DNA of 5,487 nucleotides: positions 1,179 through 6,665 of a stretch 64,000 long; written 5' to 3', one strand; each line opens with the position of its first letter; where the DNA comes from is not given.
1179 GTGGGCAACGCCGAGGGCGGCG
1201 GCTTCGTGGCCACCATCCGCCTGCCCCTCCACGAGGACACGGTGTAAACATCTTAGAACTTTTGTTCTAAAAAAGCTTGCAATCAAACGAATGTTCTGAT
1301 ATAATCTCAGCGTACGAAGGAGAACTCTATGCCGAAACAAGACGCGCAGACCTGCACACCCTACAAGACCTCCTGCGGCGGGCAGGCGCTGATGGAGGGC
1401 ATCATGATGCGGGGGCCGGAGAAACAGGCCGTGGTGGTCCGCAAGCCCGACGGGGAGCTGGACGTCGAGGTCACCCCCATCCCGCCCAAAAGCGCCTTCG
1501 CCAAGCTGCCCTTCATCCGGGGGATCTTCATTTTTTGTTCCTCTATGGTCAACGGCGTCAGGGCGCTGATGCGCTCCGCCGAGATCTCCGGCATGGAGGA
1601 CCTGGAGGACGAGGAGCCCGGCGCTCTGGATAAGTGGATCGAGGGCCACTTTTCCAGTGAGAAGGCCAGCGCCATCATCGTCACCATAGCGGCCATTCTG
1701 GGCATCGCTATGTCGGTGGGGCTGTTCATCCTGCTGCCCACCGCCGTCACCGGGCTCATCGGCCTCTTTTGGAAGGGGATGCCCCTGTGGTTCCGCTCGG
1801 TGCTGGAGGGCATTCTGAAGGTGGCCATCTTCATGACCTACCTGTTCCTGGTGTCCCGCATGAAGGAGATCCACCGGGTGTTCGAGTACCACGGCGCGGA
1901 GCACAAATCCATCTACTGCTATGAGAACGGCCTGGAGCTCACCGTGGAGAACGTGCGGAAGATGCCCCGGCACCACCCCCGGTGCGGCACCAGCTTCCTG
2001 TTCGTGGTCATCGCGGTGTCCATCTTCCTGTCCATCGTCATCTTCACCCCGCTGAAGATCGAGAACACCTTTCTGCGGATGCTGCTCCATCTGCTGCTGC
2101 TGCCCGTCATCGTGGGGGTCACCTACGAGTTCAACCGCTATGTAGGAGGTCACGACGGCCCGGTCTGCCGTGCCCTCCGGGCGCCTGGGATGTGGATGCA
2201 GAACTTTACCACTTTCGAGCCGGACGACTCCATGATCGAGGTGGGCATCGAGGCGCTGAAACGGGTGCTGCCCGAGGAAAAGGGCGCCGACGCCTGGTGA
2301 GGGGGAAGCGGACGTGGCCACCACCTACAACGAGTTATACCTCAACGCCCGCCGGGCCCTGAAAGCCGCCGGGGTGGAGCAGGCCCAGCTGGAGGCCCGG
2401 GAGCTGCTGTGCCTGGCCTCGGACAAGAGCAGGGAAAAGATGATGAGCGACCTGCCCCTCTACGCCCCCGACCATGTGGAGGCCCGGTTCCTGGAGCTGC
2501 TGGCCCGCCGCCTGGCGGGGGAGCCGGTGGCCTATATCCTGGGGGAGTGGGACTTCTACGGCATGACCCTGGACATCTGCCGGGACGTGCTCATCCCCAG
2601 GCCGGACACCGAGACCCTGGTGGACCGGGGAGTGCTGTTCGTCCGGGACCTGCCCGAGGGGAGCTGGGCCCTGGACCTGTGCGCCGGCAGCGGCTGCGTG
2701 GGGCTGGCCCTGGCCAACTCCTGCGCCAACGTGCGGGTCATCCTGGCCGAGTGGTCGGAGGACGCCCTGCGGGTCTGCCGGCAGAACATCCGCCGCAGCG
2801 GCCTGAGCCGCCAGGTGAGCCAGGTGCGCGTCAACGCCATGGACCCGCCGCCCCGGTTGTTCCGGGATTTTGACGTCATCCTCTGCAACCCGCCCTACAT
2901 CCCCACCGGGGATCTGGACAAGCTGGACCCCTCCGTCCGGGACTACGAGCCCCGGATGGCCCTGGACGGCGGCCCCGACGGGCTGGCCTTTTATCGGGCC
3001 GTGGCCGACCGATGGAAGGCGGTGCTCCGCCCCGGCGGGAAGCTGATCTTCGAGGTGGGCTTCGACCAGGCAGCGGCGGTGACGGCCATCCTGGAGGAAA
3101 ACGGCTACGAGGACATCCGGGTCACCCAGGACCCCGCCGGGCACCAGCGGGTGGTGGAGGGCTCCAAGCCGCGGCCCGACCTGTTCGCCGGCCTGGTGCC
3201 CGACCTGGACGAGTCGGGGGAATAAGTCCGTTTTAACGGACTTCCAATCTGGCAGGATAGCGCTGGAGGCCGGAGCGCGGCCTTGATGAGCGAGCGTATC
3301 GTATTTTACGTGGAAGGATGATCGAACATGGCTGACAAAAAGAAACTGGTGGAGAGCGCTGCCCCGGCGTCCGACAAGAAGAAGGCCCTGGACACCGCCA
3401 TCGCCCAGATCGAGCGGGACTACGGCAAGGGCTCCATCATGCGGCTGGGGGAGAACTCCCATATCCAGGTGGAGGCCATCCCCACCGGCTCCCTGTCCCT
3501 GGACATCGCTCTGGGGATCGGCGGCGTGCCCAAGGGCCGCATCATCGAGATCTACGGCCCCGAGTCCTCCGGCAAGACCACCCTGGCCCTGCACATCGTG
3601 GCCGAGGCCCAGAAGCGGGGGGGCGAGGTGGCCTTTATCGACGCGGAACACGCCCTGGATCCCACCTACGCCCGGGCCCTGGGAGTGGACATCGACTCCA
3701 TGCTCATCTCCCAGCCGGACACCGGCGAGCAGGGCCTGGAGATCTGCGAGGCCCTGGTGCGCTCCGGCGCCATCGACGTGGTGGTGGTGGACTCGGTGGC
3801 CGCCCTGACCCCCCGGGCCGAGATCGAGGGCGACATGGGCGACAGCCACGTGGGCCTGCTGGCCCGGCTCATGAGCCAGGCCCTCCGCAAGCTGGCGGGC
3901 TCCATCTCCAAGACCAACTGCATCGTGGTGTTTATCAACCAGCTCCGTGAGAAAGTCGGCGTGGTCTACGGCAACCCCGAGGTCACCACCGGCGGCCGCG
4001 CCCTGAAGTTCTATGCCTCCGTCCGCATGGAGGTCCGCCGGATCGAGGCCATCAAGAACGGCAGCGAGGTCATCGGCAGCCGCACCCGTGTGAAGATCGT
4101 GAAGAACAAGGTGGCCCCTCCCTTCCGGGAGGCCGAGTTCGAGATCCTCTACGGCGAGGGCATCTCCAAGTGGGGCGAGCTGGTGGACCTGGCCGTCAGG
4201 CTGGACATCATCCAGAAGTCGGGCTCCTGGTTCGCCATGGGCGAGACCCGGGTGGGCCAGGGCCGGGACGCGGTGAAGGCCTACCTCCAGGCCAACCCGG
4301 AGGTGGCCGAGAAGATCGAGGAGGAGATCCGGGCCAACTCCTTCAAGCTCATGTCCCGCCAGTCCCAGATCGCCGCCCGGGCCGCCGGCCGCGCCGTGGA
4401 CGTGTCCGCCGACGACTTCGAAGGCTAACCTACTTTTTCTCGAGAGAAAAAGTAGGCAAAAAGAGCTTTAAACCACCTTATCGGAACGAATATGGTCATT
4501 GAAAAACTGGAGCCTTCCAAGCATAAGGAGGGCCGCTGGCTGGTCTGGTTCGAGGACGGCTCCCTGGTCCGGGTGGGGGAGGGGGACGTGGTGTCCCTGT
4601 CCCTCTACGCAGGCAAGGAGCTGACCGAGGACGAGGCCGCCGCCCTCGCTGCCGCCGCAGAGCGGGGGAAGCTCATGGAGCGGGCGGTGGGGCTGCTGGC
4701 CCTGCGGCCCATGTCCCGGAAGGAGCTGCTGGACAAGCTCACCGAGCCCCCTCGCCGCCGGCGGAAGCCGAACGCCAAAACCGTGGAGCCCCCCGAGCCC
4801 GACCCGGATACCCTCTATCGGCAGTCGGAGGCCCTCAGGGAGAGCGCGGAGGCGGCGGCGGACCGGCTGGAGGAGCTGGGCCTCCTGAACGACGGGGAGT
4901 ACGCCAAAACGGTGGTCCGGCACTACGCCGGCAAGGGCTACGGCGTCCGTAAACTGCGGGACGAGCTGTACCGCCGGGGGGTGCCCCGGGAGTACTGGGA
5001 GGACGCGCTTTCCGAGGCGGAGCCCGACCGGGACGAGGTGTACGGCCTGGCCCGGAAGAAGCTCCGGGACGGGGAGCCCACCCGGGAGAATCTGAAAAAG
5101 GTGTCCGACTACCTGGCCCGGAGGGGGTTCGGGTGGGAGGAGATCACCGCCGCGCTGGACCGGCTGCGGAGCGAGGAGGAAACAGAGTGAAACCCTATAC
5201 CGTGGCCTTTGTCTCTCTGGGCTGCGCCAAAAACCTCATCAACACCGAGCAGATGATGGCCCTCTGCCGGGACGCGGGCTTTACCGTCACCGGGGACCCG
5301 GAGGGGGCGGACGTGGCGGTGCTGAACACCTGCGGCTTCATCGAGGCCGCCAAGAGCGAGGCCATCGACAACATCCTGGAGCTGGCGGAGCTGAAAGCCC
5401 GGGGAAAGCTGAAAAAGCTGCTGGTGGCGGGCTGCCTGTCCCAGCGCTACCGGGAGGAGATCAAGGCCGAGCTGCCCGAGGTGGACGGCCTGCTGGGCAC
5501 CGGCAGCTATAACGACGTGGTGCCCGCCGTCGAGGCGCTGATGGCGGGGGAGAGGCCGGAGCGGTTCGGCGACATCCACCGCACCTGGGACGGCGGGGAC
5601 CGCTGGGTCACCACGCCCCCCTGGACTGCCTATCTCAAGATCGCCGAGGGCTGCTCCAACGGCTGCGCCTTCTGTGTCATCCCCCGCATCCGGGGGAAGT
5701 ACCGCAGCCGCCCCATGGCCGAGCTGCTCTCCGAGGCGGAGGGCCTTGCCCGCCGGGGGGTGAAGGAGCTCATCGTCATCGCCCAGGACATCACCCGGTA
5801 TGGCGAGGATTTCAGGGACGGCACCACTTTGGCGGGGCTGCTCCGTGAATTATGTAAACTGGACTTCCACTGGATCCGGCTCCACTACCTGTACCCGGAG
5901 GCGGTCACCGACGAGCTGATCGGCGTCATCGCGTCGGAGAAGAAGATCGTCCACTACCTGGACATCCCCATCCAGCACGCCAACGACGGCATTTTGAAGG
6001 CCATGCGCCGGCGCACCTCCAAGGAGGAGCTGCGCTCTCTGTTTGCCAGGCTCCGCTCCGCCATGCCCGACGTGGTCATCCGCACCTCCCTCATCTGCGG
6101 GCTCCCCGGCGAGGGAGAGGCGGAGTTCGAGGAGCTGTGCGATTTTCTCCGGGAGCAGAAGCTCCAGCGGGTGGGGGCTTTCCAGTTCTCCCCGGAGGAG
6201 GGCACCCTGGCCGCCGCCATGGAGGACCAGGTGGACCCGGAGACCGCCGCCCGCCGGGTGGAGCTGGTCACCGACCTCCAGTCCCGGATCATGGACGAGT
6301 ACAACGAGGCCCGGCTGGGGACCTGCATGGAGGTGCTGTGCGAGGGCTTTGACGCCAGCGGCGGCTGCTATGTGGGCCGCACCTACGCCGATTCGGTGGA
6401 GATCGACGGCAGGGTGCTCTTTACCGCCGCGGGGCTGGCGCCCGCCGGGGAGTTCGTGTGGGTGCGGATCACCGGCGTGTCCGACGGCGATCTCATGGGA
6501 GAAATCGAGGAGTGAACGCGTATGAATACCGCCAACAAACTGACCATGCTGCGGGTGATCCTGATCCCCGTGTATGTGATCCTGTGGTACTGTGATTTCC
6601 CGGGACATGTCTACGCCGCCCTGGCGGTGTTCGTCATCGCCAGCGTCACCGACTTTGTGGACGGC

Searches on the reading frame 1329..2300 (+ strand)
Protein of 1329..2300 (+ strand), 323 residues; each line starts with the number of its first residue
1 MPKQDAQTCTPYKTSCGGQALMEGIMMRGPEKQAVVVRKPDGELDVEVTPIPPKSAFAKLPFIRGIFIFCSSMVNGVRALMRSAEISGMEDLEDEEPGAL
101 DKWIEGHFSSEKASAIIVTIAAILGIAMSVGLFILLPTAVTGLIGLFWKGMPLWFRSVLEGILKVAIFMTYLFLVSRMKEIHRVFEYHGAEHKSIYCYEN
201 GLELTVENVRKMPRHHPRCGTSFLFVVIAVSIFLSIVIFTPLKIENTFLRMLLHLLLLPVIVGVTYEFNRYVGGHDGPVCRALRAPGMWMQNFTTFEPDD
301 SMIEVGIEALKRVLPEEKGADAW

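Call 62: search_protein_families(library=pfam, proteins=[window:1329-2300:+], max_evalue=0.00001)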
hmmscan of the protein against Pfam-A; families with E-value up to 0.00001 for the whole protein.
window:1329-2300:+ (323 aa): 1 family
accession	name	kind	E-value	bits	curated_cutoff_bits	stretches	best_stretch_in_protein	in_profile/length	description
PF07136.16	DUF1385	-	8.4e-88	293.9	22.1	1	60-315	1-226/227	Protein of unknown function (DUF1385)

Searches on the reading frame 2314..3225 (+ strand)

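Call 62: search_protein_families(library=pfam, proteins=[window:2314-3225:+], max_evalue=0.00001)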
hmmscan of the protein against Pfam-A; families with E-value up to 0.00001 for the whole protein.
window:2314-3225:+ (303 aa): 5 families
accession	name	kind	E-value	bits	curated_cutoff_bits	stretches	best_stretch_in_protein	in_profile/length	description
PF17827.6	PrmC_N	-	4e-16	59.8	23.4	1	7-77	1-71/71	PrmC N-terminal domain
PF05175.20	MTS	-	4.4e-11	43.1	23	1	108-195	22-108/170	Methyltransferase small domain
PF03602.21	Cons_hypoth95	-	2.1e-08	34.5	24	1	117-196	43-124/182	Conserved hypothetical protein 95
PF13649.12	Methyltransf_25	-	6.7e-08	33.6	27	1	120-198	2-79/97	Methyltransferase domain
PF13847.12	Methyltransf_31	-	2.2e-06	27.9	27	1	119-245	7-108/145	Methyltransferase domain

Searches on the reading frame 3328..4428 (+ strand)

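Call 62: search_protein_families(library=pfam, proteins=[window:3328-4428:+], max_evalue=0.00001)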
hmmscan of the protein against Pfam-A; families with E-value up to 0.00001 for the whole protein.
window:3328-4428:+ (366 aa): 5 families
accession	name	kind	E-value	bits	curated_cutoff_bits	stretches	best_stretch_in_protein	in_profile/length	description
PF00154.27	RecA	-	1.8e-142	473.8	27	1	19-280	1-262/262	recA bacterial DNA recombination protein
PF21096.2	RecA_C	-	2.1e-23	82.7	27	1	283-337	1-55/57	RecA C-terminal domain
PF08423.17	Rad51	-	4.7e-08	33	22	1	48-240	5-213/244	Rad51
PF06745.19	ATPase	-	1.4e-07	31.5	26.6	1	52-123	2-75/231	KaiC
PF01637.24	ATPase_2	-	4e-06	27.2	33.2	1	71-118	21-68/225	ATPase domain predominantly from Archaea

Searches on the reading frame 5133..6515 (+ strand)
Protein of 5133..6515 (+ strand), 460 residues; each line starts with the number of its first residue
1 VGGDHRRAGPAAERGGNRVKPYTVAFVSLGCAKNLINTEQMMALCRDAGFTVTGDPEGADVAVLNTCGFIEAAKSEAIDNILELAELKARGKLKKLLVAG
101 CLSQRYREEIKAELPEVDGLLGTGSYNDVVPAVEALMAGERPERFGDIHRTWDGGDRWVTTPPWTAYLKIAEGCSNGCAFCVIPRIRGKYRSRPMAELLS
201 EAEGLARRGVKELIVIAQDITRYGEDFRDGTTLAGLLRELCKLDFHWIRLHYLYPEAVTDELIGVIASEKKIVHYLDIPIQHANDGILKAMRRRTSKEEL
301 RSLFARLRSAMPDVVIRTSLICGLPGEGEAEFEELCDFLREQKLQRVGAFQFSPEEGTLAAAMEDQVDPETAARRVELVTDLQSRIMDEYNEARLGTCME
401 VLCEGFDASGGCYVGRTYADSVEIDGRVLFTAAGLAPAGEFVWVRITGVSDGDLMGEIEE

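Call 62: search_protein_families(library=pfam, proteins=[window:5133-6515:+], max_evalue=0.00001)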
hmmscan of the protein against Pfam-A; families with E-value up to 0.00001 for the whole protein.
window:5133-6515:+ (460 aa): 3 families
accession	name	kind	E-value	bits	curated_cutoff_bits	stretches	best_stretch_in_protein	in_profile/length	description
PF00919.26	UPF0004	-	4.4e-25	88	27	1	24-122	2-98/98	Uncharacterized protein family UPF0004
PF04055.27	Radical_SAM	-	5.7e-22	79.1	29.5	1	170-339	3-166/166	Radical SAM superfamily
PF18693.7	TRAM_2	-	2.5e-17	63.2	27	1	396-458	2-62/63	TRAM domain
